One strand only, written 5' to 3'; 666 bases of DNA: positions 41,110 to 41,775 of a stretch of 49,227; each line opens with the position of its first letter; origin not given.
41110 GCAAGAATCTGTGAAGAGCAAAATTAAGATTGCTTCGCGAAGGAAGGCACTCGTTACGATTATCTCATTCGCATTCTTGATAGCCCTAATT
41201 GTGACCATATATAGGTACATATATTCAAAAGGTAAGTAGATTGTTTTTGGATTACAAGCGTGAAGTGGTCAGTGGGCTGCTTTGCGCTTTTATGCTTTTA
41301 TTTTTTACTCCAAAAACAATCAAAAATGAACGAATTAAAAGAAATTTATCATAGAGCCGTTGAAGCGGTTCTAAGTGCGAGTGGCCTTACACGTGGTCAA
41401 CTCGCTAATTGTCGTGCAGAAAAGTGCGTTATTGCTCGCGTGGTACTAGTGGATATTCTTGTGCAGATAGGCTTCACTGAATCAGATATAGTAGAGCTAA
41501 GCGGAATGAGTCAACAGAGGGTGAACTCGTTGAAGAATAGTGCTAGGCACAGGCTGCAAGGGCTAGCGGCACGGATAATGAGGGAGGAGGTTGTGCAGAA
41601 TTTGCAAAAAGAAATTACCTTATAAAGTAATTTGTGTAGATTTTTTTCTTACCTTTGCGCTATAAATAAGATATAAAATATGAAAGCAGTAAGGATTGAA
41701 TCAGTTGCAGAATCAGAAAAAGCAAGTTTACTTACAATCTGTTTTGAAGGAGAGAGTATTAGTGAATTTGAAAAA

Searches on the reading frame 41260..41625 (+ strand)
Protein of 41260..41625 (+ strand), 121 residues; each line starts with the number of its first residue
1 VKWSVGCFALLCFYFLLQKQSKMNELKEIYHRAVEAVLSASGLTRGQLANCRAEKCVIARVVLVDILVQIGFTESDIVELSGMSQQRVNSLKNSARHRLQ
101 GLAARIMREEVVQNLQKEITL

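Call 7: search_protein_families(library=pfam, proteins=[window:41260-41625:+], max_evalue=0.01)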
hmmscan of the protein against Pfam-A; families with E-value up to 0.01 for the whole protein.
window:41260-41625:+ (121 aa): 0 families

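Call 8: search_protein_families(library=phrogs, proteins=[window:41260-41625:+], max_evalue=0.01)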
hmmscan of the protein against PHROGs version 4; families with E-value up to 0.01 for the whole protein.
window:41260-41625:+ (121 aa): 0 families
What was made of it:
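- On Replication origin (oriC-like or iteron type): Window 41260-41625 has no Pfam or PHROG match (calls 7, 8).
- Checked: The protein at 41260-41625 matches no Pfam or PHROG family, so the 'DnaA-domain-IV-like' label is unsupported (calls 7, 8).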
